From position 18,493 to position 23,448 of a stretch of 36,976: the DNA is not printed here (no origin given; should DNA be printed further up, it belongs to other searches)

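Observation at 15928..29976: Minimal, atypical type VII (WXG100) secretion-like locus coupled to Ser/Thr kinase and FHA signalling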

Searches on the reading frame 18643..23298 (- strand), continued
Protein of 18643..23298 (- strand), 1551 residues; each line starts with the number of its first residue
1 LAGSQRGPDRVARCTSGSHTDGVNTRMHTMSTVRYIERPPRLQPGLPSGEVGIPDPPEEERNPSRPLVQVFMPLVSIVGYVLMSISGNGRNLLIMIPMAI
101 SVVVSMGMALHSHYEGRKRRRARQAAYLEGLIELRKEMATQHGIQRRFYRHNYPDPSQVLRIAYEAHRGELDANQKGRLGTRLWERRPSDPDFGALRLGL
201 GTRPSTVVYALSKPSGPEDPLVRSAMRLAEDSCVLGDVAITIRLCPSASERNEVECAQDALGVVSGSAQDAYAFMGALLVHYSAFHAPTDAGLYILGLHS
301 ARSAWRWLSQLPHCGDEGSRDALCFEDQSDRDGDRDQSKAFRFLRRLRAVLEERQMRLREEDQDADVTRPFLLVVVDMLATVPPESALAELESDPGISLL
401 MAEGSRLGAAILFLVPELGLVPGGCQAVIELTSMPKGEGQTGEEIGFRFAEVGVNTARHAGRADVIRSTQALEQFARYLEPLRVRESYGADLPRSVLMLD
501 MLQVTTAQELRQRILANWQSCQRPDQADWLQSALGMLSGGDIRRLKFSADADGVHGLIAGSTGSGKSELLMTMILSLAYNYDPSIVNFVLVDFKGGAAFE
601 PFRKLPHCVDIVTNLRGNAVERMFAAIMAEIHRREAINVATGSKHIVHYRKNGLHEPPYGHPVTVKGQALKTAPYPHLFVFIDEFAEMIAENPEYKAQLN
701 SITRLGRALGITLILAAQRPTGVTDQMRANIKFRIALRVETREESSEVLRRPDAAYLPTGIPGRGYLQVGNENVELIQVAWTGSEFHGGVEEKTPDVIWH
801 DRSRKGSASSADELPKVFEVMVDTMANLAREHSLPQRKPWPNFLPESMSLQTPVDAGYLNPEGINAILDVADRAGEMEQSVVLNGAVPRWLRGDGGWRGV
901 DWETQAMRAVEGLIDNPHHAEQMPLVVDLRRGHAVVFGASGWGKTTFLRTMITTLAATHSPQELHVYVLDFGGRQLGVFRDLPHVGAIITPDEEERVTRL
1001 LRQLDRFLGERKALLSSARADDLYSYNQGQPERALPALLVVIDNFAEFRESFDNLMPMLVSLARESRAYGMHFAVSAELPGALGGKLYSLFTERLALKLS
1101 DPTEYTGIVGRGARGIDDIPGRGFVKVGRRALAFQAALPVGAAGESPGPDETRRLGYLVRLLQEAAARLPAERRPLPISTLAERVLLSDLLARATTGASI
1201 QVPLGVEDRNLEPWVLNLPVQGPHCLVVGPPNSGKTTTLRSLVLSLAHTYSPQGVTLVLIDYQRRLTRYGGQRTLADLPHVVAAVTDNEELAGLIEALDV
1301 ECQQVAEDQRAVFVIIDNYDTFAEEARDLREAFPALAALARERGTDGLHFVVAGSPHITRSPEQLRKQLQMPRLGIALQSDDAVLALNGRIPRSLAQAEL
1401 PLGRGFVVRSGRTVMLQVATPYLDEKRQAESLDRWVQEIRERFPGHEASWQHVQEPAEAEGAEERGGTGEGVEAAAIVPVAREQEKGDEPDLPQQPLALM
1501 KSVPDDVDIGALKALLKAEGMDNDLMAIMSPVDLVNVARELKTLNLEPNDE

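Call 19: search_solved_structures(query=window:18643-23220:-, max_evalue=0.00001)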
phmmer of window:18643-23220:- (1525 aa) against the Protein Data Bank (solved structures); distinct sequences matched with E-value up to 0.00001: 17.
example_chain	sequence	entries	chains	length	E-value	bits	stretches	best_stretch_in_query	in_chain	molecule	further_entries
4nh0_A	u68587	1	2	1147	8.3e-86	291.8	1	432-1393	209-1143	Cell divisionFtsK/SpoIIIE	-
9qks_G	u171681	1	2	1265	3.6e-60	206.8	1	446-761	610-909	ESX secretion system protein YukB,Green fluorescent protein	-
7np7_C1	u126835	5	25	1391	1.3e-58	201.6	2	522-756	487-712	ESX-5 secretion system protein EccC5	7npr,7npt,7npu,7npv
7b9f_C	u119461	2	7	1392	4.6e-56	193.2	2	522-761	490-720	EccC5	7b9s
4n1a_A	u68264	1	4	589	8.8e-45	155.8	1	871-1393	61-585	Cell divisionFtsK/SpoIIIE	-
5fv0_A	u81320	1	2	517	2.5e-38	134.5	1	886-1392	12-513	ESX secretion system protein EccC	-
4lya_A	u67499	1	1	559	2.8e-38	134.3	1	886-1392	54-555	Uncharacterized protein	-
9jv8_A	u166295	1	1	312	2.7e-19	71.4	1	879-1078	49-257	ESX-1 secretion system protein EccCb1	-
2ius_A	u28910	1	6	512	1.6e-16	62.2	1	508-729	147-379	DNA TRANSLOCASE FTSK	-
2iuu_A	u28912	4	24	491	3.5e-16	61.1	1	501-730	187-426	DNA TRANSLOCASE FTSK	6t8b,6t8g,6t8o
2iut_A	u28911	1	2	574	4.9e-16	60.6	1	501-730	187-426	DNA TRANSLOCASE FTSK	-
6o1w_A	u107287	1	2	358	1.3e-09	39.2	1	527-750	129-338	DNA translocase coupling protein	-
6o1x_A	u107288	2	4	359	1.3e-09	39.2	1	527-750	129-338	DNA translocase coupling protein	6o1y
6o1z_A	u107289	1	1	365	1.4e-09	39.2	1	527-750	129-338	DNA translocase coupling protein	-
6umm_E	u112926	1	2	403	4.8e-06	27.4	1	12-290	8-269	ESX-3 secretion system protein EccC3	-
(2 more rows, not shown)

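Call 58: search_protein_families(library=ncbifam, proteins=[window:18643-23220:-], max_evalue=0.01)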
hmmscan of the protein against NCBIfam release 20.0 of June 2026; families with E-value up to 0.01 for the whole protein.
window:18643-23220:- (1525 aa): 19 families
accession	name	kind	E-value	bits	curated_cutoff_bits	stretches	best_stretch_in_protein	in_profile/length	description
TIGR03928.1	T7_EssCb_Firm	equivalog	2.4e-204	681.4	778.4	4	10-826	6-768/1296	type VII secretion protein EssC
TIGR03924.1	T7SS_EccC_a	equivalog_domain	1.1e-141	473.9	509.15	3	29-754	3-667/673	type VII secretion protein EccCa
TIGR03925.1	T7SS_EccC_b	equivalog_domain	8.2e-110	367.7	346.55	2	877-1393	46-564/564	type VII secretion protein EccCb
NF007615.0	PRK10263.1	equivalog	1.5e-22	79.2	1566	1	508-728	990-1221/1355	DNA translocase FtsK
NF041017.1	DNA_import_CedB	equivalog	7.5e-09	34.8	700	0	528-562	276-310/590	DNA import protein CedB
TIGR00929.1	VirB4_CagE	subfamily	2.7e-08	32.5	643.1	1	890-928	427-460/792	VirB4 family type IV secretion/conjugal transfer ATPase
NF041214.1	plasmid_TraB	equivalog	6.5e-06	24.9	800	1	526-705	247-397/639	plasmid transfer protein TraB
NF040937.1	HerA_Thermprot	equivalog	8.4e-05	21.2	800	0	670-722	371-423/487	DNA double-strand break repair helicase HerA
TIGR01420.1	pilT_fam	subfamily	8.7e-05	21.9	319.1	0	1200-1223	126-149/343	PilT/PilU family type 4a pilus ATPase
TIGR03743.1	SXT_TraD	subfamily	0.00012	20.7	366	0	895-929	165-199/636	conjugative transfer system coupling protein TraD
TIGR03819.1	heli_sec_ATPase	hypoth_equivalog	0.00029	20.1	373.15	0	894-931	168-204/340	TadA family conjugal transfer-associated ATPase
NF042944.1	HerA_antiphage_2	equivalog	0.0004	19.3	850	0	667-715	446-497/576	anti-phage-associated helicase HerA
TIGR03499.1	FlhF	equivalog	0.0005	20.1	174.15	0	1198-1238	200-240/286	flagellar biosynthesis GTPase FlhF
TIGR02868.1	CydC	equivalog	0.00073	18.3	329.05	0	902-932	357-388/530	thiol reductant ABC exporter subunit CydC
TIGR03744.1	traC_PFL_4706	equivalog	0.0011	16.9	520.6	0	528-559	475-506/892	conjugative transfer ATPase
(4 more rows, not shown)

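Call 74: find_encoding_contigs(protein=P0003, flank=10000, max_places=1)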
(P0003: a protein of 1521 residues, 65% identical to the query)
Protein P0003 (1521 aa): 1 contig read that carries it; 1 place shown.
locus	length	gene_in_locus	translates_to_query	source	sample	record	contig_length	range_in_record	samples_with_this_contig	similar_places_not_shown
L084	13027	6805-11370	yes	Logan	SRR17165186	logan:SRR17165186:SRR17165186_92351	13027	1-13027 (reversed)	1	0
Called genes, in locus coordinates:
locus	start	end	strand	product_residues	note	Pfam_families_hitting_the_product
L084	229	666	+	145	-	PF02566:OsmC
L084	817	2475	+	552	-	PF00069:Pkinase, PF01636:APH (faint), PF03109:ABC1 (faint), PF07714:PK_Tyr_Ser-Thr, PF14531:Kinase-like (weak)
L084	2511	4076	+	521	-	PF16697:Yop-YscD_cpl (weak), PF00498:FHA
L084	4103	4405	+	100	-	PF06013:WXG100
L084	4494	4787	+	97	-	PF06013:WXG100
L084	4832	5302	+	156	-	-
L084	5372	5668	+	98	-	PF10824:T7SS_ESX_EspC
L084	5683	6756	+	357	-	PF00069:Pkinase, PF07714:PK_Tyr_Ser-Thr (faint)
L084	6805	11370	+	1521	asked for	PF00005:ABC_tran (faint), PF01580:FtsK_SpoIIIE, PF01935:DUF87 (faint), PF05872:HerA_C (faint), PF10412:TrwB_AAD_bind (faint), PF01580:FtsK_SpoIIIE, PF13191:AAA_16 (weak), PF13401:AAA_22 (weak), +8 more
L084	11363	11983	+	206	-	PF08817:YukD (weak), PF00498:FHA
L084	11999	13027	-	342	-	?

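Call 75: find_encoding_contigs(protein=P0002, flank=10000, max_places=1)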
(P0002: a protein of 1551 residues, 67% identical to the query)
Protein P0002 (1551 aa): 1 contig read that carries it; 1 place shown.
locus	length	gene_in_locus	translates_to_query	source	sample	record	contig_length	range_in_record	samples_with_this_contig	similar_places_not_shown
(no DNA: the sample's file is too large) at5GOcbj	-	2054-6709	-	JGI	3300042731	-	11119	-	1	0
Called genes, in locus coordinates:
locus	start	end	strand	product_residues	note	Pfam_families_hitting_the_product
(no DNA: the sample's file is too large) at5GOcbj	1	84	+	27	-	?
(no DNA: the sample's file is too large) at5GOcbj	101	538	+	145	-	PF06013:WXG100 (weak)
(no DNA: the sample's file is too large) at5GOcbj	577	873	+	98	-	-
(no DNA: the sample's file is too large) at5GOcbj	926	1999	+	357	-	PF00069:Pkinase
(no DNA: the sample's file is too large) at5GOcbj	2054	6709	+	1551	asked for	PF00005:ABC_tran (faint), PF01580:FtsK_SpoIIIE, PF01935:DUF87 (faint), PF01580:FtsK_SpoIIIE, PF13191:AAA_16 (weak), PF13401:AAA_22 (weak), PF01580:FtsK_SpoIIIE, PF05729:NACHT (weak), +8 more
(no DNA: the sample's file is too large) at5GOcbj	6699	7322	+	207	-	PF08817:YukD (weak), PF00498:FHA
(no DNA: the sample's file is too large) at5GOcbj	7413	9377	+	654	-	-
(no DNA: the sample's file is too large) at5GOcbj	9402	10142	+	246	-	PF01479:S4, PF00849:PseudoU_synth_2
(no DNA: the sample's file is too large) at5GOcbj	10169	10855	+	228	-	PF02224:Cytidylate_kin, PF13189:Cytidylate_kin2 (weak)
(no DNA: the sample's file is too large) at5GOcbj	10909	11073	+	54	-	-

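Call 88: search_dna_similar(query=window:18643-23211:-, collection=plasmids, mode=protein, max_rows=15)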
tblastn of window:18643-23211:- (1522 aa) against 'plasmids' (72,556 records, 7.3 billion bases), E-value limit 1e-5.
Records with a match: 947; places in all: 1091; records where one place covers at least 80% of the query: 30.
Best place of each record, by identity: <60% 947.
By first word of the organism name: Bacillus 206; Ralstonia 135; Enterococcus 104; Sinorhizobium 81; Mycobacterium 58; Streptomyces 52; Clostridium 50; Mycolicibacterium 21; Shinella 13; Rhizobium 11; and 93 more.
By predicted mobility (MOB-suite, as given by PLSDB): non-mobilizable 529; mobilizable 334; conjugative 84.
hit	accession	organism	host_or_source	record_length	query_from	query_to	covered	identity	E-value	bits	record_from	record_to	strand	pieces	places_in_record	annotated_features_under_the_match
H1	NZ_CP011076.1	Brevibacillus laterosporus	Oryza sativa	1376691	6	1409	92%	27.2%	1e-122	434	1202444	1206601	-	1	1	none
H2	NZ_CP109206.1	Streptomyces anthocyanicus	-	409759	1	1380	91%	27.6%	7e-80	301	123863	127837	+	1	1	eccCa: type VII secretion protein EccCa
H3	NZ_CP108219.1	Streptomyces coelicoflavus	-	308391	1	1380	91%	27.6%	1e-79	300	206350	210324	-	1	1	eccCa: type VII secretion protein EccCa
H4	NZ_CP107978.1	Streptomyces coelicoflavus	-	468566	1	1380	91%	27.5%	2e-77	293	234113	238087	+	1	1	eccCa: type VII secretion protein EccCa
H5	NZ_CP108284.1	Streptomyces atratus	-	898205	24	1326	86%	29.0%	2e-83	312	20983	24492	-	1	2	FtsK/SpoIIIE domain-containing protein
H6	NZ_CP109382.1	Streptomyces atratus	-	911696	24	1326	86%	29.0%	2e-83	312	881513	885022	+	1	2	FtsK/SpoIIIE domain-containing protein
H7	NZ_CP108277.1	Streptomyces atratus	-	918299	24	1326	86%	29.0%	2e-83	312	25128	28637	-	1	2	FtsK/SpoIIIE domain-containing protein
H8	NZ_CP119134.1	Streptomyces sp. FXJ1.172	cell culture,red soil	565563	7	1324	87%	27.8%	3e-86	321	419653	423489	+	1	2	eccCa: type VII secretion protein EccCa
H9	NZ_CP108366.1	Streptomyces sp. NBC_01340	-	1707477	8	1294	85%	28.3%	3e-88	327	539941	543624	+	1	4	none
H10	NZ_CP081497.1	Streptomyces sp. BHT-5-2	whole organism,plant soil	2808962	7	1389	91%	26.2%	3e-80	302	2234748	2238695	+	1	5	none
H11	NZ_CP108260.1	Streptomyces sp. NBC_00055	-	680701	8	1294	85%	28.1%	9e-87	323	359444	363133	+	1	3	eccCa: type VII secretion protein EccCa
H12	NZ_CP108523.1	Streptomyces sp. NBC_01230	-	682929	8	1294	85%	28.1%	9e-87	323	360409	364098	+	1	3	eccCa: type VII secretion protein EccCa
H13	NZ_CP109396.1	Streptomyces sp. NBC_01527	-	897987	8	1294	85%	28.1%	9e-87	323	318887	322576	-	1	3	eccCa: type VII secretion protein EccCa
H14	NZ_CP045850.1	Streptomyces clavuligerus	pure culture single spore ...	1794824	71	1392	87%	27.3%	6e-73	278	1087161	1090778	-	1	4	none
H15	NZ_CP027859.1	Streptomyces clavuligerus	Cell culture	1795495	71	1392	87%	27.3%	6e-73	278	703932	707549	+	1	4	none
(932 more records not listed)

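Call 89: get_annotated_region(hit=H1, flank=12000)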
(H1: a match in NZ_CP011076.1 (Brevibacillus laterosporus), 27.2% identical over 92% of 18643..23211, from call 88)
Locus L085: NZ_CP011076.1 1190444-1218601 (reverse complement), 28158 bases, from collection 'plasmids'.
description: Brevibacillus laterosporus strain B9 plasmid unnamed2, complete sequence
organism: Brevibacillus laterosporus (NCBI taxid 1465)
taxonomy: Bacteria; Bacillota; Bacilli; Bacillales; Paenibacillaceae; Brevibacillus; Brevibacillus laterosporus
host: -; source: Oryza sativa; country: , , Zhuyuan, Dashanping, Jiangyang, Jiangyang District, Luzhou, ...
typing (MOB-suite, as given by PLSDB): non-mobilizable
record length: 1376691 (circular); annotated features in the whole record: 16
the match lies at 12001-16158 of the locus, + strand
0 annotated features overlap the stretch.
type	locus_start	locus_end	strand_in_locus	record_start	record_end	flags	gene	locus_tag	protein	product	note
